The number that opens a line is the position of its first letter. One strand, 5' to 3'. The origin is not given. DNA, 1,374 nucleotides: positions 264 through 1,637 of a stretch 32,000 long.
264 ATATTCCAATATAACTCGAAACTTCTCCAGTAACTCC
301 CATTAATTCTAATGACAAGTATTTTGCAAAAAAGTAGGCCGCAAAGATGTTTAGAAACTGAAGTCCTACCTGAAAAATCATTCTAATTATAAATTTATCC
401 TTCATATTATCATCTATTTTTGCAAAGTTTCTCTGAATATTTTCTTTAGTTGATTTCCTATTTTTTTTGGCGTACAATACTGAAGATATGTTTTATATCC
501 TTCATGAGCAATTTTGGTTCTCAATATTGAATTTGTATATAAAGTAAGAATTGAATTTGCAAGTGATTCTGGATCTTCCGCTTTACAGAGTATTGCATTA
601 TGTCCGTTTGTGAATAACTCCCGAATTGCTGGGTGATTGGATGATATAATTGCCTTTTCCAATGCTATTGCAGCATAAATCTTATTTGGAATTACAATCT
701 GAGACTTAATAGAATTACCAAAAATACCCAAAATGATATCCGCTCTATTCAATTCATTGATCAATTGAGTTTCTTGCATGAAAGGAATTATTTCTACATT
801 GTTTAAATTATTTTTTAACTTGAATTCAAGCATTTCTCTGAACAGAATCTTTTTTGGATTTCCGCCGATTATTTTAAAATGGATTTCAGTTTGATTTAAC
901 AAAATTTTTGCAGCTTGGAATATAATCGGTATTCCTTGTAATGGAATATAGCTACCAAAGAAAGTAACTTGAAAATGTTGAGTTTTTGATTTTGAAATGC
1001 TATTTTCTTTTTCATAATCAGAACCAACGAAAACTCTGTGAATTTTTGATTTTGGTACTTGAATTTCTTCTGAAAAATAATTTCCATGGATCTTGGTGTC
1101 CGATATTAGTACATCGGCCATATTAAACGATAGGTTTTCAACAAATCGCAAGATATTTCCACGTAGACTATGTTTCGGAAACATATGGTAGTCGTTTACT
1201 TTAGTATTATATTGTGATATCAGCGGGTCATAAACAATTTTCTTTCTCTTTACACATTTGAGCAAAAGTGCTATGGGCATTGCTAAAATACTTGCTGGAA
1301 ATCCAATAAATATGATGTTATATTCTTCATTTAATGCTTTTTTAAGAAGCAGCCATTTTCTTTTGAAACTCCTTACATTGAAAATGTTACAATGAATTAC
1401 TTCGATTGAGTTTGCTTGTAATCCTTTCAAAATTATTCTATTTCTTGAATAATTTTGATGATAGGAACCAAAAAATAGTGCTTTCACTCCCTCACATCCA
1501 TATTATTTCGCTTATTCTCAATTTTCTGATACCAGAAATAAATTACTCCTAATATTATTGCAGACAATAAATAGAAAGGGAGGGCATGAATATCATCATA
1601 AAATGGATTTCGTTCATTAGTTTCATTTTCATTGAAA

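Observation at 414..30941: Two diverged, rearranged copies of one gene set (giant polytopic protein + GT2 + beta-helix surface protein + GT-B) bracket the locus: candidate dedicated surface-protein glycosylation modules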

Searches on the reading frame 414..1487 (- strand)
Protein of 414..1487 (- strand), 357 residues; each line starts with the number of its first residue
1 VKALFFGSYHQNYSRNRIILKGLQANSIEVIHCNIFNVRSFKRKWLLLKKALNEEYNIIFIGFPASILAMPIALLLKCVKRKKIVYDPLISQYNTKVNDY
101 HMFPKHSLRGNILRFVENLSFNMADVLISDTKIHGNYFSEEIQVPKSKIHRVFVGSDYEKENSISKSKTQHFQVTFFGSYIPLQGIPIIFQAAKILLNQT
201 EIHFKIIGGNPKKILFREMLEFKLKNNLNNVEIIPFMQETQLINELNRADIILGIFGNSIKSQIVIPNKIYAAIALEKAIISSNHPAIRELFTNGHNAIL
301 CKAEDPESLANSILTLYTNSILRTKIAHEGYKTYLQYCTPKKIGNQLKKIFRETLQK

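Call 8: search_protein_families(library=pfam, proteins=[window:414-1487:-], max_evalue=0.1)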
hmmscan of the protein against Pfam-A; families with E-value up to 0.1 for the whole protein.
window:414-1487:- (357 aa): 4 families
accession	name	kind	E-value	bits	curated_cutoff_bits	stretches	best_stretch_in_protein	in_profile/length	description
PF00534.26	Glycos_transf_1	-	1e-15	58.1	26.4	1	159-332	3-171/172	Glycosyl transferases group 1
PF13692.12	Glyco_trans_1_4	-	1.2e-15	58.4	27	1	173-319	3-142/142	Glycosyl transferases group 1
PF13524.12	Glyco_trans_1_2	-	7.9e-07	29.6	25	1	200-346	13-141/144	Glycosyl transferase-like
PF13439.12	Glyco_transf_4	-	0.02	15.4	28.5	1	39-156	56-166/170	Glycosyltransferase Family 4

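Call 63: find_encoding_contigs(protein=window:414-1487:-, flank=10000, max_places=2)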
Protein window:414-1487:- (357 aa): 4 contigs read that carry it; 2 places shown.
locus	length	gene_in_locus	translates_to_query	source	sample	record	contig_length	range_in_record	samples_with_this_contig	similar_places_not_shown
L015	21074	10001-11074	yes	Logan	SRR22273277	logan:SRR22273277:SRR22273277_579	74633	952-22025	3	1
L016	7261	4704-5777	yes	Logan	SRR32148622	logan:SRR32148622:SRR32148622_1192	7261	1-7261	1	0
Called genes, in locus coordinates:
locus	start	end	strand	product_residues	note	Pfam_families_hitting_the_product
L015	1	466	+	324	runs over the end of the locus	PF01073:3Beta_HSD, PF01370:Epimerase, PF02719:Polysacc_synt_2, PF04321:RmlD_sub_bind, PF16363:GDP_Man_Dehyd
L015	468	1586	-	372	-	PF13450:NAD_binding_8, PF03275:GLF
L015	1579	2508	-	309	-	-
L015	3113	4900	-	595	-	PF13229:Beta_helix (weak), PF05048:NosD, PF13229:Beta_helix (weak), PF05048:NosD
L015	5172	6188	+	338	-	PF00535:Glycos_transf_2, PF13641:Glyco_tranf_2_3 (weak)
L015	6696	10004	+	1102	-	-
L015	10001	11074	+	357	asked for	PF00534:Glycos_transf_1, PF13692:Glyco_trans_1_4, PF13524:Glyco_trans_1_2 (weak)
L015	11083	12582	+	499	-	PF13440:Polysacc_synt_3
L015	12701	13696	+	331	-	PF00535:Glycos_transf_2, PF10111:Glyco_tranf_2_2, PF13641:Glyco_tranf_2_3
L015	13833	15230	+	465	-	PF27533:CapK_C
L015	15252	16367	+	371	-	PF13439:Glyco_transf_4 (weak), PF20706:GT4-conflict, PF00534:Glycos_transf_1, PF13692:Glyco_trans_1_4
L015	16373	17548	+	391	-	PF13439:Glyco_transf_4 (faint), PF20706:GT4-conflict (weak), PF00534:Glycos_transf_1, PF13692:Glyco_trans_1_4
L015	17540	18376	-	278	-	PF00535:Glycos_transf_2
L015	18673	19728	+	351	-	PF00025:Arf, PF00071:Ras, PF08477:Roc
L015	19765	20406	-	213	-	PF01066:CDP-OH_P_transf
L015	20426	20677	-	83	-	-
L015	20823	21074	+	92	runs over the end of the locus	-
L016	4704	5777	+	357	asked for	PF00534:Glycos_transf_1, PF13692:Glyco_trans_1_4, PF13524:Glyco_trans_1_2 (weak)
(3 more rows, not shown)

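Call 96: search_protein_families(library=pfam, proteins=[L015:13833-15230:+], max_evalue=0.01)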
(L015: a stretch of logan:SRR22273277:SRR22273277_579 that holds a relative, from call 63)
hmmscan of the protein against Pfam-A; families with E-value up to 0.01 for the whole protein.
L015:13833-15230:+ (465 aa): 0 families
